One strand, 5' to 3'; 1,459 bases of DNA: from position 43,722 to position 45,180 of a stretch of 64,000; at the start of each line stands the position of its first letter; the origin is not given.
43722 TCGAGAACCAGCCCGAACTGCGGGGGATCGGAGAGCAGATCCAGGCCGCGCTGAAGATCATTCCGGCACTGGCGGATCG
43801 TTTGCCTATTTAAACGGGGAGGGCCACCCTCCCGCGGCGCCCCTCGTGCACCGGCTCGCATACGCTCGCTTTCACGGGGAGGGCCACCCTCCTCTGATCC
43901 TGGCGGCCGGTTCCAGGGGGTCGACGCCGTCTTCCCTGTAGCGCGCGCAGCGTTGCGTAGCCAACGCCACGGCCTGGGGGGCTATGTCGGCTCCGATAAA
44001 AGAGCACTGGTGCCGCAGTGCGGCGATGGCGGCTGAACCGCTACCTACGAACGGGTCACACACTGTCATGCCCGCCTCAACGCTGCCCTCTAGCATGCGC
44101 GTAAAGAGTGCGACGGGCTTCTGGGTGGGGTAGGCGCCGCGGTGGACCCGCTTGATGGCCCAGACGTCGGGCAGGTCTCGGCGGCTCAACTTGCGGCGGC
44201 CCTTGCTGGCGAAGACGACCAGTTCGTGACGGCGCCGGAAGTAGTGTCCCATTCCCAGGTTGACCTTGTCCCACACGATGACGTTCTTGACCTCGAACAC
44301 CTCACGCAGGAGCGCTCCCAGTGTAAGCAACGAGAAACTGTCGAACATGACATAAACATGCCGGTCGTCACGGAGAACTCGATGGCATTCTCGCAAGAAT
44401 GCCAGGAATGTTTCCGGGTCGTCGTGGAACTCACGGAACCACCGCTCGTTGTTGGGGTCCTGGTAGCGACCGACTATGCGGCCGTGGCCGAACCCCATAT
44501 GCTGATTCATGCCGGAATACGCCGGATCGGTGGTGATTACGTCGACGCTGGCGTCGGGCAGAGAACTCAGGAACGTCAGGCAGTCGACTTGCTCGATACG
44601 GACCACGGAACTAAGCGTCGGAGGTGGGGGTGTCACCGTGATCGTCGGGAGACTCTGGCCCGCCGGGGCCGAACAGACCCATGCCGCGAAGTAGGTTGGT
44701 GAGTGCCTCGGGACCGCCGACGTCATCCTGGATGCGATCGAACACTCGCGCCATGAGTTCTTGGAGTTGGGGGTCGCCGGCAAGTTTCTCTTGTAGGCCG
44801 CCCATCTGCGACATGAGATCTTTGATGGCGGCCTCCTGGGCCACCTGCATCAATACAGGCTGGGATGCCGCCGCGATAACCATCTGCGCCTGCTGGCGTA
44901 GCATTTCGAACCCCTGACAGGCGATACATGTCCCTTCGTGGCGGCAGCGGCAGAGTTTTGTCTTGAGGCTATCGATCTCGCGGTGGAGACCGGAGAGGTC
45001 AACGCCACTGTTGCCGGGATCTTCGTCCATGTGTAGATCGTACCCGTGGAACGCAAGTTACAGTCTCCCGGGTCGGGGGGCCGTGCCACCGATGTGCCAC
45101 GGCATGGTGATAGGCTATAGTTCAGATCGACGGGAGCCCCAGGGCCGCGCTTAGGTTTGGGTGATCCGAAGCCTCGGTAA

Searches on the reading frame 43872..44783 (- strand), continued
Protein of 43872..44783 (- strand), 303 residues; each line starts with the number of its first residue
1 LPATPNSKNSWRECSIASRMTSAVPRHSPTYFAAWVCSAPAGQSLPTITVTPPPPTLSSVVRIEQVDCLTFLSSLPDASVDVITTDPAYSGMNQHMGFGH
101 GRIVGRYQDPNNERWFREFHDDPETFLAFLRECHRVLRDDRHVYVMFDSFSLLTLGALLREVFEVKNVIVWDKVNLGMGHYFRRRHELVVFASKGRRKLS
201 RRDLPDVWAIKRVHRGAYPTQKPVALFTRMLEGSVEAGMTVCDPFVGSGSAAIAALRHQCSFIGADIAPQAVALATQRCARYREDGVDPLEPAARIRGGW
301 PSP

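Call 46: search_dna_similar(query=window:43872-44606:-, collection=phages, mode=protein, max_rows=12)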
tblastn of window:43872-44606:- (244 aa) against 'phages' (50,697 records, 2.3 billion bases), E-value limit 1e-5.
Records with a match: 680; places in all: 688; records where one place covers at least 80% of the query: 366.
Best place of each record, by identity: <60% 680.
By first word of the organism name: Gordonia 104; Streptococcus 91; Burkholderia 71; Escherichia 48; Brucella 41; Mycobacterium 34; Staphylococcus 32; Ralstonia 28; Vibrio 18; Bacteriophage 17; and 62 more.
By host as written in the record: Gordonia terrae 3612 86; - 56; Burkholderia pseudomallei 29; Ralstonia solanacearum 23; Mycobacterium smegmatis mc2 155 23; Burkholderia sp. 19; Staphylococcus aureus 15; Brucella abortus S19 14; and 242 more.
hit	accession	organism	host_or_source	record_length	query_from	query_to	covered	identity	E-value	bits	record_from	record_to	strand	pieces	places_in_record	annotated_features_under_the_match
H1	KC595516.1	Brevibacillus phage Emery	Brevibacillus laterosporus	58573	4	219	89%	35.1%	1e-27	116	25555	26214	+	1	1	putative adenine-specific methyltransferase | hypothetical protein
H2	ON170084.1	Ralstonia phage YO040_4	Ralstonia solanacearum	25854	4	235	95%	30.8%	4e-13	74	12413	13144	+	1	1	record has no annotation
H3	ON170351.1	Ralstonia phage YO378_4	Ralstonia solanacearum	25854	4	235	95%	30.8%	4e-13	74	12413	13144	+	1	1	record has no annotation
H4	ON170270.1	Ralstonia phage YO161_4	Ralstonia solanacearum R470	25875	4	235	95%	30.8%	4e-13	74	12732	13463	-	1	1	record has no annotation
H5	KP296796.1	Paenibacillus phage Sitara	Paenibacillus larvae ATCC 25747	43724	4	229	93%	31.4%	3e-26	112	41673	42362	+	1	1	DNA methyltransferase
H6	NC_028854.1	Paenibacillus phage Sitara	Paenibacillus larvae ATCC 25747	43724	4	229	93%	31.4%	3e-26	112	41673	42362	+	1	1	DNA methyltransferase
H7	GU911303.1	Burkholderia phage KS5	Burkholderia cenocepacia strain C6433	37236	3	235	95%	30.3%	1e-16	85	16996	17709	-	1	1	20: gp20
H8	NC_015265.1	Burkholderia phage KS5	Burkholderia cenocepacia strain C6433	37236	3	235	95%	30.3%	1e-16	85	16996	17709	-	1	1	20: site-specific DNA-methyltransferase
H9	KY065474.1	Streptococcus phage IPP34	Streptococcus pneumoniae 18C/2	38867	1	231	95%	30.5%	2e-30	124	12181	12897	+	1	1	adenine-specific methyltransferase | hypothetical protein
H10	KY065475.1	Streptococcus phage IPP35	Streptococcus pneumoniae GA13637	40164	1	231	95%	30.5%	2e-30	124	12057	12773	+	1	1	adenine-specific methyltransferase | hypothetical protein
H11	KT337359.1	Streptococcus phage phiARI0468b-3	Streptococcus pneumoniae 09B10874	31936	1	231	95%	30.5%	2e-30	124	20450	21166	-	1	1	cytosine specific DNA methyltransferase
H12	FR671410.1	Streptococcus phage 8140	Streptococcus pneumoniae, strain 8140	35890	1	231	95%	30.5%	2e-30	124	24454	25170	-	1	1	scaffold 4 | Cytosine specific DNA methyltransferase | HMMPfam hit to PF01555, N6_N4_Mtase, score 1.4e-47 | Phage protein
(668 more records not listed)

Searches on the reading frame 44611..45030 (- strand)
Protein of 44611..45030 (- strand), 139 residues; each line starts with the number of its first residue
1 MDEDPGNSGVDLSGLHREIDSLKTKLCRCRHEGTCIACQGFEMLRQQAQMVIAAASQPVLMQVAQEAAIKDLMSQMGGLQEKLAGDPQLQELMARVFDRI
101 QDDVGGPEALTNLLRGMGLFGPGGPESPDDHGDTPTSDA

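Call 3: search_protein_families(library=pfam, proteins=[window:44611-45030:-], max_evalue=0.01)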
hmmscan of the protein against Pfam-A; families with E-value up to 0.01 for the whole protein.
window:44611-45030:- (139 aa): 0 families

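Call 4: search_protein_families(library=padloc, proteins=[window:44611-45030:-], max_evalue=0.01)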
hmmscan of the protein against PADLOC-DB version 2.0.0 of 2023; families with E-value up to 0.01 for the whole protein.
window:44611-45030:- (139 aa): 0 families

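Call 5: search_protein_families(library=ncbifam, proteins=[window:44611-45030:-], max_evalue=0.01)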
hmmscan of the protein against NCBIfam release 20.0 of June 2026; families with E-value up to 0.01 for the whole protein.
window:44611-45030:- (139 aa): 0 families

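Call 24: find_homologous_proteins(query=window:44611-45030:-)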
Query window:44611-45030:- (139 aa): 381 proteins with E <= 0.001 among 407 candidates; the best 120 are listed.
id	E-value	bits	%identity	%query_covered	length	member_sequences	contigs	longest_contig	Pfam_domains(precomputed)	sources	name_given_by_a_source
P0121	3.0e-86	305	100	100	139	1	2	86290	-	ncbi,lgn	-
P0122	1.8e-53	199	69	94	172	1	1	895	-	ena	-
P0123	2.9e-53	198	69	96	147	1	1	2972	-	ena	-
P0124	4.1e-52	194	72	86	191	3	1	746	-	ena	-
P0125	5.3e-52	194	72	88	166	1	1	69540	-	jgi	jgi:hypothetical protein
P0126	5.6e-52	194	70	88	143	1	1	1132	-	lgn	-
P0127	6.7e-52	193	71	84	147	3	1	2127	-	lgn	-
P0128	8.1e-52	193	78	79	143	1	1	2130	-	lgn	-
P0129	1.1e-51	193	76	78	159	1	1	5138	-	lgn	-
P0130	1.2e-51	193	75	73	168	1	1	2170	-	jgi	jgi:hypothetical protein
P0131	1.4e-51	192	68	95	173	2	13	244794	-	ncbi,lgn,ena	ncbi:MAG: hypothetical protein ABSA40_03915 [Candidatus Dormibacteria bacterium]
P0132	1.5e-51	192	71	85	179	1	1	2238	-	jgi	jgi:hypothetical protein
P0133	2.0e-51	192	71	88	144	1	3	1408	-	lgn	-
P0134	2.1e-51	192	68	92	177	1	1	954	-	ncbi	-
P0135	2.3e-51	192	67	93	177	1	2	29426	-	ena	-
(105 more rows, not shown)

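Call 56: search_solved_structures(query=A4, max_evalue=10)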
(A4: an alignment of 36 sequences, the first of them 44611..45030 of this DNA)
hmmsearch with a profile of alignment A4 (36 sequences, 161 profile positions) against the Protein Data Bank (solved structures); distinct sequences matched with E-value up to 10: 31.
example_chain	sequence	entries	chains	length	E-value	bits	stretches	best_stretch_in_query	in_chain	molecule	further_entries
7aor_at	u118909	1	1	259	0.018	18.5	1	25-74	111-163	mS66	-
8tm9_A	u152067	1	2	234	0.025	18.1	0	59-107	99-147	D_3_633_8x peptide bound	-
8tlp_A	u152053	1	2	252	0.036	17.6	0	59-107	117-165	D_3_633_8x, no peptide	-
2ntv_A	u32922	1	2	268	0.075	16.6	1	82-137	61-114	Enoyl-[ACP] reductase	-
7rkc_A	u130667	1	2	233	0.082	16.4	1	58-99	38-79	D_3_633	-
3bma_A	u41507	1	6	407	0.11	16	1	56-98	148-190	D-alanyl-lipoteichoic acid synthetase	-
6udf_A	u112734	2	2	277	0.28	14.7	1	81-125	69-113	Enoyl-[acyl-carrier-protein] reductase [NADH]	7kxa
3oey_A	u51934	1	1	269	0.83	13.2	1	81-124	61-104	Enoyl-[acyl-carrier-protein] reductase [NADH]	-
2ie0_A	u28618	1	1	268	0.83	13.2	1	81-124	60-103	Enoyl-[acyl-carrier-protein] reductase [NADH]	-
3of2_A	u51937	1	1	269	0.83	13.2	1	81-124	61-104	Enoyl-[acyl-carrier-protein] reductase [NADH]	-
4dqu_A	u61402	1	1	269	0.83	13.2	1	81-124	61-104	Enoyl-[acyl-carrier-protein] reductase [NADH]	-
2aqh_A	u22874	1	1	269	0.83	13.2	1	81-124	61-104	Enoyl-[acyl-carrier-protein] reductase [NADH]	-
1eny_A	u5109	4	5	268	0.83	13.2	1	81-124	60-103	ENOYL-ACYL CARRIER PROTEIN (ACP) REDUCTASE | ENOYL-[ACYL-CARRIER-PROTEIN] REDUCTASE | Enoyl-[acyl-carrier-protein] reductase [NADH]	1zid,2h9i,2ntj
1bvr_A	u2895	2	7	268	0.83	13.2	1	81-124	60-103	PROTEIN (ENOYL-ACYL CARRIER PROTEIN (ACP) REDUCTASE) | Enoyl-[acyl-carrier-protein] reductase [NADH]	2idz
5oic_A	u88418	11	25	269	0.84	13.1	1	81-124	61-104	Enoyl-[acyl-carrier-protein] reductase [NADH]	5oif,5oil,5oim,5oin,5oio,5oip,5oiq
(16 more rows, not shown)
